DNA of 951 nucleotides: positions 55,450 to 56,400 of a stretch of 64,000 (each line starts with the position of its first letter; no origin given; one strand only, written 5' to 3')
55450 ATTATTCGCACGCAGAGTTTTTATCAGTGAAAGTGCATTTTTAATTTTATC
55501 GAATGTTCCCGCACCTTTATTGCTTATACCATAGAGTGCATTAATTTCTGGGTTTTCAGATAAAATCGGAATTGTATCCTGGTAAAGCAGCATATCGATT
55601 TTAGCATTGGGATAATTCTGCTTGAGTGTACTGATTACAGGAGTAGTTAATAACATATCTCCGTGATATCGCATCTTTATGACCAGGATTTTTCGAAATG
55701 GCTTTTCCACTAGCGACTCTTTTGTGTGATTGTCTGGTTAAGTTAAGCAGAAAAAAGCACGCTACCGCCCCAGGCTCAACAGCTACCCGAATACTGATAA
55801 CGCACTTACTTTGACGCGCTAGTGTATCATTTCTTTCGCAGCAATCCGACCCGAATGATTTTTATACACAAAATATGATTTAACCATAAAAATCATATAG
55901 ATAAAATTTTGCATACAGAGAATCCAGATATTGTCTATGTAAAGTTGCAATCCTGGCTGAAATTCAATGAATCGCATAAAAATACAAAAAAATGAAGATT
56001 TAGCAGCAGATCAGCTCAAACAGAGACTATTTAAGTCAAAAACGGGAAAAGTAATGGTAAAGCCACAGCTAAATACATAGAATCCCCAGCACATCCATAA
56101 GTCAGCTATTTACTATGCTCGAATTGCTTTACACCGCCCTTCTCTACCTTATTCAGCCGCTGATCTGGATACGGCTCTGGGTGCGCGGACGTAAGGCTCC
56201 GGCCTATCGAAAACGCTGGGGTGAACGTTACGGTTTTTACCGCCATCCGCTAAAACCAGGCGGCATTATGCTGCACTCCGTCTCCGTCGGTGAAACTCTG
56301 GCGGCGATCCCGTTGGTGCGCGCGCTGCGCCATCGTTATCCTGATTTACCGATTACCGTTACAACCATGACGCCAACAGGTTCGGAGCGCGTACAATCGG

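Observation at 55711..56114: Divergent waaQ / waaA control region with an exact ops element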

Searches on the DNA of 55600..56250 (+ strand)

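Call 5: search_dna_similar(query=window:55600-56250:+, collection=ecoli_genomes, mode=near, max_rows=25, rows=spread)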
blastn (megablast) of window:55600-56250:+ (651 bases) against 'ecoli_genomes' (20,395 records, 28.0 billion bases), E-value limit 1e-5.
Records with a match: 5425; places in all: 5432; records where one place covers at least 80% of the query: 5417.
Genomes with a match: 5424 of 5426; with a place that covers at least 80% of the query: 5416. Places per genome that has any: lowest 1, median 1, highest 2. On chromosomes: 5431 places; on plasmids: 1.
Best place of each record, by identity: >=99% 9; 95-99% 484; 90-95% 466; 80-90% 4464; 60-80% 2.
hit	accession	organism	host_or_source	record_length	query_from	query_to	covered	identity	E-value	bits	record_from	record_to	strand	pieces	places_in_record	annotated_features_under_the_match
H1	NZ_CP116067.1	Escherichia coli strain DETEC-S792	ICU staff rectal swab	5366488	1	651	100%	99.7%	0e+0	1192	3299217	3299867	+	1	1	waaA: lipid IV(A) 3-deoxy-D-manno-octulosonic acid transferase | rfaQ: lipopolysaccharide core heptosyltransferase RfaQ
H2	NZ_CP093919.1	Escherichia coli strain ST167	Felis catus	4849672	10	651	99%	96.6%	0e+0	1066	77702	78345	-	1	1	waaA: lipid IV(A) 3-deoxy-D-manno-octulosonic acid transferase | rfaQ: lipopolysaccharide core heptosyltransferase RfaQ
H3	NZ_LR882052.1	Escherichia coli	Sus scrofa domesticus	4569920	10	651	99%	96.6%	0e+0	1066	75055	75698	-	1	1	waaA: lipid IV(A) 3-deoxy-D-manno-octulosonic acid transferase | rfaQ: lipopolysaccharide core heptosyltransferase RfaQ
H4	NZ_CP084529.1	Escherichia coli strain Origami2-DE3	-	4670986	1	651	100%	93.3%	0e+0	959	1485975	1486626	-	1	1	waaA: lipid IV(A) 3-deoxy-D-manno-octulosonic acid transferase | rfaQ: lipopolysaccharide core heptosyltransferase RfaQ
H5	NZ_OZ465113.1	Escherichia coli str. K-12 substr. MG1655 strain K-12 ...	not applicable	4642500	1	651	100%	93.3%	0e+0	959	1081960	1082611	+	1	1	waaA: lipid IV(A) 3-deoxy-D-manno-octulosonic acid transferase | rfaQ: lipopolysaccharide core heptosyltransferase RfaQ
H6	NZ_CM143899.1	Escherichia coli strain E22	Homo sapiens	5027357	31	651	95%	85.3%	2e-178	634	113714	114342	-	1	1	waaA: lipid IV(A) 3-deoxy-D-manno-octulosonic acid transferase | rfaQ: lipopolysaccharide core heptosyltransferase RfaQ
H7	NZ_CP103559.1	Escherichia coli strain 3059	Homo sapiens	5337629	31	651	95%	85.3%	2e-178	634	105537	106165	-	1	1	waaA: lipid IV(A) 3-deoxy-D-manno-octulosonic acid transferase | rfaQ: lipopolysaccharide core heptosyltransferase RfaQ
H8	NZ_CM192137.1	Escherichia coli strain Ec-U14-1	Homo sapiens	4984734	31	651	95%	85.3%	2e-178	634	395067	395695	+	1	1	waaA: lipid IV(A) 3-deoxy-D-manno-octulosonic acid transferase | rfaQ: lipopolysaccharide core heptosyltransferase RfaQ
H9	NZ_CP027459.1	Escherichia coli strain 90-3040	missing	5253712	31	651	95%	85.1%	8e-177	628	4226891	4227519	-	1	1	waaA: lipid IV(A) 3-deoxy-D-manno-octulosonic acid transferase | rfaQ: lipopolysaccharide core heptosyltransferase RfaQ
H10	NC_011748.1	Escherichia coli 55989 strain 55989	-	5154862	31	651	95%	85.1%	8e-177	628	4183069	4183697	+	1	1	waaA: lipid IV(A) 3-deoxy-D-manno-octulosonic acid transferase | rfaQ: lipopolysaccharide core heptosyltransferase RfaQ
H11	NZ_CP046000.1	Escherichia coli strain 1916D18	swine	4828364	31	651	95%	85.1%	8e-177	628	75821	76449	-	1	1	waaA: lipid IV(A) 3-deoxy-D-manno-octulosonic acid transferase | rfaQ: lipopolysaccharide core heptosyltransferase RfaQ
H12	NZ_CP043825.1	Escherichia coli strain RM8082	Cattle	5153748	31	651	95%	85.1%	8e-177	628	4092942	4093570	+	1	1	waaA: lipid IV(A) 3-deoxy-D-manno-octulosonic acid transferase | rfaQ: lipopolysaccharide core heptosyltransferase RfaQ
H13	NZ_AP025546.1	Escherichia coli strain LR-06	Homo sapiens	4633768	31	651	95%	85.1%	8e-177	628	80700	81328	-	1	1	waaA: lipid IV(A) 3-deoxy-D-manno-octulosonic acid transferase | rfaQ: lipopolysaccharide core heptosyltransferase RfaQ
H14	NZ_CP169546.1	Escherichia coli O157:H7 strain AC-5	Soil from greenhouses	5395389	31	651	95%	85.1%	8e-177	628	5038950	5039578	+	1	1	waaA: lipid IV(A) 3-deoxy-D-manno-octulosonic acid transferase | rfaQ: lipopolysaccharide core heptosyltransferase RfaQ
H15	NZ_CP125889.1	Escherichia coli strain EPSSH018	missing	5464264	31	651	95%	85.1%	8e-177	628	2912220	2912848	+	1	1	waaA: lipid IV(A) 3-deoxy-D-manno-octulosonic acid transferase | rfaQ: lipopolysaccharide core heptosyltransferase RfaQ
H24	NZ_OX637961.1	Escherichia coli O25b:H4-ST131 strain ST131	Homo sapiens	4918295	31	651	95%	85.0%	4e-175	623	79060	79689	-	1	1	waaA: lipid IV(A) 3-deoxy-D-manno-octulosonic acid transferase | rfaQ: lipopolysaccharide core heptosyltransferase RfaQ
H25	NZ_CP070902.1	Escherichia coli strain 99COLEC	Homo sapiens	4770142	428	651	34%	100.0%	2e-112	414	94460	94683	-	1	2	waaA: lipid IV(A) 3-deoxy-D-manno-octulosonic acid transferase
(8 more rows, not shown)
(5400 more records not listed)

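Call 8: get_annotated_region(hit=H5, flank=11000)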
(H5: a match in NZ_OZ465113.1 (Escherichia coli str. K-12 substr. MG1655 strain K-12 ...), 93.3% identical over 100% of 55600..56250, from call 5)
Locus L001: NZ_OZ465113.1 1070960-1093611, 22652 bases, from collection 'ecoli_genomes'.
description: Escherichia coli str. K-12 substr. MG1655 strain K-12 chromosome K12_pMDL27
organism: Escherichia coli str. K-12 substr. MG1655 strain K-12 substr. MG1655 (NCBI taxid 511145)
replicon: chromosome; assembly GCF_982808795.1
host: not applicable; source: lab strain; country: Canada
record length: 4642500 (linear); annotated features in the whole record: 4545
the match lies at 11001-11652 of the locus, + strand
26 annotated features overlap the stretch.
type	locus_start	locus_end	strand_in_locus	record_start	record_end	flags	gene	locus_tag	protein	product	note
CDS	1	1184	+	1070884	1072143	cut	waaL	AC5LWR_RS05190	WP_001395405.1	O-antigen ligase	-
CDS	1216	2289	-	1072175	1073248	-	waaU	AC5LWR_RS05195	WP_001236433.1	glycosyltransferase family 9 protein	-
CDS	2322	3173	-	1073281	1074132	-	waaZ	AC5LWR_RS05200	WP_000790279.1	3-deoxy-D-manno-oct-2-ulosonate III transferase WaaZ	-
CDS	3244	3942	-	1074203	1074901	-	rfaY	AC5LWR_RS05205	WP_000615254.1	lipopolysaccharide core heptose(II) kinase RfaY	-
CDS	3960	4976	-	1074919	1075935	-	rfaJ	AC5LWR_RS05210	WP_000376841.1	lipopolysaccharide 1,2-glucosyltransferase RfaJ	-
CDS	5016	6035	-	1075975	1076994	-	waaO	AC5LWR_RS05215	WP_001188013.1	lipopolysaccharide 3-alpha-galactosyltransferase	-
CDS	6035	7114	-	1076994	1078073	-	waaB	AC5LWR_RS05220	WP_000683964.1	lipopolysaccharide 1,6-galactosyltransferase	-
CDS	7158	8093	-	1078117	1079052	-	waaS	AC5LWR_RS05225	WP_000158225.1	LPS core biosynthesis protein WaaS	-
CDS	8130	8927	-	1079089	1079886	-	rfaP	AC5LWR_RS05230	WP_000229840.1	lipopolysaccharide core heptose(I) kinase RfaP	-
CDS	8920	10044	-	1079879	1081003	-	rfaG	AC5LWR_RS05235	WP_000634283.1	lipopolysaccharide glucosyltransferase I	-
CDS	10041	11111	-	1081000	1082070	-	rfaQ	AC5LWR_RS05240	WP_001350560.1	lipopolysaccharide core heptosyltransferase RfaQ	-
CDS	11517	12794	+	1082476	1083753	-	waaA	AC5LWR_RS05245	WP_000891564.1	lipid IV(A) 3-deoxy-D-manno-octulosonic acid transferase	-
CDS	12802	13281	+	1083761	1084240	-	coaD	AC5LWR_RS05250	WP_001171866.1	pantetheine-phosphate adenylyltransferase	-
CDS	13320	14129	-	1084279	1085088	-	mutM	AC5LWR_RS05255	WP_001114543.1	bifunctional DNA-formamidopyrimidine glycosylase/DNA-(apurinic or apyrimidinic site) lyase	-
CDS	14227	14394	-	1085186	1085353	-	rpmG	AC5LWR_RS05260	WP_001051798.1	50S ribosomal protein L33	-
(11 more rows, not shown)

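Call 9: get_annotated_region(hit=H1, flank=11000)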
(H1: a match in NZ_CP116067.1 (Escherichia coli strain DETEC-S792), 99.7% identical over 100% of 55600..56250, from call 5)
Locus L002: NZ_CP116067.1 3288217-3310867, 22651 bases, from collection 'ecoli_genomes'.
description: Escherichia coli strain DETEC-S792 chromosome, complete genome
organism: Escherichia coli strain DETEC-S792 (NCBI taxid 562)
replicon: chromosome; assembly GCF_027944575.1
host: -; source: ICU staff rectal swab; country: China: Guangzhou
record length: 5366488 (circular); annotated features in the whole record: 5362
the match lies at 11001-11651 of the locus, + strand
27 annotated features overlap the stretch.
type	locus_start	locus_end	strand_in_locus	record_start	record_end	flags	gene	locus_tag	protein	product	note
CDS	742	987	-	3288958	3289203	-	-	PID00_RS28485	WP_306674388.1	hypothetical protein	-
CDS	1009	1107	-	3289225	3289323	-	-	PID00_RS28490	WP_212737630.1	hypothetical protein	-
CDS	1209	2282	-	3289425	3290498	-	waaU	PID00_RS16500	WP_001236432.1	glycosyltransferase family 9 protein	-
CDS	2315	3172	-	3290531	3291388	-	waaZ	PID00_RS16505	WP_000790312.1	3-deoxy-D-manno-oct-2-ulosonate III transferase WaaZ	-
CDS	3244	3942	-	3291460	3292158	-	rfaY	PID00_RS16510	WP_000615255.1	lipopolysaccharide core heptose(II) kinase RfaY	-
CDS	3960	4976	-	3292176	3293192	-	rfaJ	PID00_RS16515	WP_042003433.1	lipopolysaccharide 1,2-glucosyltransferase RfaJ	-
CDS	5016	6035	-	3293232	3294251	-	waaO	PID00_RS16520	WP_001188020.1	lipopolysaccharide 3-alpha-galactosyltransferase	-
CDS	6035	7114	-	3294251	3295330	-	waaB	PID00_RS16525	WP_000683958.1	lipopolysaccharide 1,6-galactosyltransferase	-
CDS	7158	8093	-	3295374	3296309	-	rfaS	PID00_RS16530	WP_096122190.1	LPS core biosynthesis protein RfaS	-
CDS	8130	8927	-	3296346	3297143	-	rfaP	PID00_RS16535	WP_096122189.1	lipopolysaccharide core heptose(I) kinase RfaP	-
CDS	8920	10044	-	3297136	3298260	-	rfaG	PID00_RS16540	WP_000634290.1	lipopolysaccharide glucosyltransferase I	-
CDS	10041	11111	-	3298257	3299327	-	rfaQ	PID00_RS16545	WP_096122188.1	lipopolysaccharide core heptosyltransferase RfaQ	-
CDS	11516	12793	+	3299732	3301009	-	waaA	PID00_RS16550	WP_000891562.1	lipid IV(A) 3-deoxy-D-manno-octulosonic acid transferase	-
CDS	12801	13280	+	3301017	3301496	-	coaD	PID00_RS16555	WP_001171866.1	pantetheine-phosphate adenylyltransferase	-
CDS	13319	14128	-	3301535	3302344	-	mutM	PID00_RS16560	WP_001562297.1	bifunctional DNA-formamidopyrimidine glycosylase/DNA-(apurinic or apyrimidinic site) lyase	-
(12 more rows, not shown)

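Call 26: get_annotated_region(hit=H14, flank=300)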
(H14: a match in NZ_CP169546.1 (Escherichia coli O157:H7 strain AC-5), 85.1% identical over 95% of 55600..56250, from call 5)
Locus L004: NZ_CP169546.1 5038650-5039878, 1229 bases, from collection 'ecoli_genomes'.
description: Escherichia coli O157:H7 strain AC-5 chromosome, complete genome
organism: Escherichia coli O157:H7 strain AC-5 (NCBI taxid 83334)
replicon: chromosome; assembly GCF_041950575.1
host: -; source: Soil from greenhouses; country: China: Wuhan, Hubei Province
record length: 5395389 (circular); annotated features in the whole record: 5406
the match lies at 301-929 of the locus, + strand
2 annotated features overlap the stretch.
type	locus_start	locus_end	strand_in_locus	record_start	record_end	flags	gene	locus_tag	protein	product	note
CDS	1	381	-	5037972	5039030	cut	rfaQ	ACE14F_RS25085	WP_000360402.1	lipopolysaccharide core heptosyltransferase RfaQ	-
CDS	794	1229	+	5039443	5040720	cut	waaA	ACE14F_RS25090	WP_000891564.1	lipid IV(A) 3-deoxy-D-manno-octulosonic acid transferase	-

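Call 27: get_annotated_region(hit=H24, flank=300)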
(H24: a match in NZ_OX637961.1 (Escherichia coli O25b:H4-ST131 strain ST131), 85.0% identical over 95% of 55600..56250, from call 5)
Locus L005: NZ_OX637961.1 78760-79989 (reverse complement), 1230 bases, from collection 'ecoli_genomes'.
description: Escherichia coli O25b:H4-ST131 isolate 86 chromosome C, complete sequence
organism: Escherichia coli O25b:H4-ST131 strain ST131 (NCBI taxid 941322)
replicon: chromosome; assembly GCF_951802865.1
host: Homo sapiens; source: Urinary tract; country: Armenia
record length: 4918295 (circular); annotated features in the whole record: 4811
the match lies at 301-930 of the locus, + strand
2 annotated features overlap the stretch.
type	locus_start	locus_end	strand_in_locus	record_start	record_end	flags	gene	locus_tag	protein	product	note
CDS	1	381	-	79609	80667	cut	rfaQ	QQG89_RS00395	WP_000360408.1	lipopolysaccharide core heptosyltransferase RfaQ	-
CDS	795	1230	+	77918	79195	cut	waaA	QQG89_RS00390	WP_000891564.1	lipid IV(A) 3-deoxy-D-manno-octulosonic acid transferase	-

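Call 28: get_annotated_region(hit=H2, flank=300)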
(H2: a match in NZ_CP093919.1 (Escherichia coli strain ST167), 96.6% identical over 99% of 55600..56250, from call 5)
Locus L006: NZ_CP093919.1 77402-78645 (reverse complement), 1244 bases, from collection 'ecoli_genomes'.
description: Escherichia coli strain ST167 chromosome, complete genome
organism: Escherichia coli strain ST167 (NCBI taxid 562)
replicon: chromosome; assembly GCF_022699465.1
host: Felis catus; source: liver; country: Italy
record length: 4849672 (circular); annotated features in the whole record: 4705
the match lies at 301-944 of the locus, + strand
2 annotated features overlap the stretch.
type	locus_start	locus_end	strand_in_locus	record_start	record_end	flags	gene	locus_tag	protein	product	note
CDS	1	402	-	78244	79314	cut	rfaQ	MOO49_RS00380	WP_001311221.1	lipopolysaccharide core heptosyltransferase RfaQ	-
CDS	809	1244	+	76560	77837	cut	waaA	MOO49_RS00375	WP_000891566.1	lipid IV(A) 3-deoxy-D-manno-octulosonic acid transferase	-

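Call 29: get_annotated_region(hit=H25, flank=3000)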
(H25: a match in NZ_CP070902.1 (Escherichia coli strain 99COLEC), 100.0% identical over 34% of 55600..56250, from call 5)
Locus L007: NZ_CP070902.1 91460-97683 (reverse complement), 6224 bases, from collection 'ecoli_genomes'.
description: Escherichia coli strain 99COLEC chromosome, complete genome
organism: Escherichia coli strain 99COLEC (NCBI taxid 562)
replicon: chromosome; assembly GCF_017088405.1
host: Homo sapiens; source: feces; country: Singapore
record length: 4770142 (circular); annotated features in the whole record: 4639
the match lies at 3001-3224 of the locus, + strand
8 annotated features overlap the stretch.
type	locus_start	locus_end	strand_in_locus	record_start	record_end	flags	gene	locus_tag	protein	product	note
CDS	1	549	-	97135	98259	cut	waaG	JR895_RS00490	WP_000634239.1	glycosyltransferase family 4 protein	-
CDS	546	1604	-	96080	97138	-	rfaQ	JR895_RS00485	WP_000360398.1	lipopolysaccharide core heptosyltransferase RfaQ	-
CDS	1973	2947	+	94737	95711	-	-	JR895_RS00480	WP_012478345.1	IS30-like element ISApl1 family transposase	-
CDS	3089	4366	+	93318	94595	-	waaA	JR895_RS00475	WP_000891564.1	lipid IV(A) 3-deoxy-D-manno-octulosonic acid transferase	-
CDS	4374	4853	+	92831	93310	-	coaD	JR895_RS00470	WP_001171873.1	pantetheine-phosphate adenylyltransferase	-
CDS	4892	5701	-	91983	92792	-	mutM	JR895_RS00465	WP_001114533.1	bifunctional DNA-formamidopyrimidine glycosylase/DNA-(apurinic or apyrimidinic site) lyase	-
CDS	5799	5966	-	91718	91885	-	rpmG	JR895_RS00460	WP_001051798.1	50S ribosomal protein L33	-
CDS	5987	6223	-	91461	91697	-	rpmB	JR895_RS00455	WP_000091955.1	50S ribosomal protein L28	-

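Call 31: search_dna_similar(query=window:55742-55850:-, collection=ecoli_genomes, mode=near, max_rows=12, rows=spread)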
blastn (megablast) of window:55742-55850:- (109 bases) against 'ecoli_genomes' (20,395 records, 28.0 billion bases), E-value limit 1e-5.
Records with a match: 5423; places in all: 5423; records where one place covers at least 80% of the query: 5423.
Genomes with a match: 5422 of 5426; with a place that covers at least 80% of the query: 5422. Places per genome that has any: lowest 1, median 1, highest 2. On chromosomes: 5422 places; on plasmids: 1.
Best place of each record, by identity: >=99% 494; 95-99% 459; 90-95% 4470.
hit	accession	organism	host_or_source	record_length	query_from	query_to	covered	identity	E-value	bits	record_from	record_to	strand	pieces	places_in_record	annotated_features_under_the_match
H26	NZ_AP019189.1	Escherichia coli strain M217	Homo sapiens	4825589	1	109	100%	100.0%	3e-49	202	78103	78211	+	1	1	none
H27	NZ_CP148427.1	Escherichia coli strain Z1323CEC0013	Chicken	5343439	1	109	100%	99.1%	4e-47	195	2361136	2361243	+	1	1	none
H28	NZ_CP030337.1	Escherichia coli strain AR_451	missing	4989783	1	109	100%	91.7%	1e-33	150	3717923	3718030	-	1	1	none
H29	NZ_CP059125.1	Escherichia coli strain EC45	Homo sapiens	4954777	1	109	100%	91.7%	1e-33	150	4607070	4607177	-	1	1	none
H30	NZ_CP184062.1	Escherichia coli strain 1448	Homo sapiens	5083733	1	109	100%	91.7%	1e-33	150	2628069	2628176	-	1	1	none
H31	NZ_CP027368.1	Escherichia coli strain 2014C-3307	Homo sapiens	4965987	1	106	97%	92.5%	1e-33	150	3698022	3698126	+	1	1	none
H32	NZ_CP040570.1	Escherichia coli O157:H7 strain ECP17-1298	Homo sapiens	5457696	1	106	97%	92.5%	1e-33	150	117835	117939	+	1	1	none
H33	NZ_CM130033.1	Escherichia coli strain EC01307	Homo sapiens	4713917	1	106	97%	92.5%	1e-33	150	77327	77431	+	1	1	none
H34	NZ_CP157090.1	Escherichia coli strain UTME-14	Sus scrofa domesticus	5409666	1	106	97%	92.5%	1e-33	150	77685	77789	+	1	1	none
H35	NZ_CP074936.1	Escherichia coli strain 06_3288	Homo sapiens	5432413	1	106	97%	92.5%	1e-33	150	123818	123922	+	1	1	none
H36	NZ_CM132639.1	Escherichia coli strain ESBLEC_MG48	Homo sapiens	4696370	1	106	97%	92.5%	1e-33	150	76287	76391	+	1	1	none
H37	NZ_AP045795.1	Escherichia coli strain 23CRST028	Homo sapiens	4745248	2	106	96%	91.4%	2e-31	143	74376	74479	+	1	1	none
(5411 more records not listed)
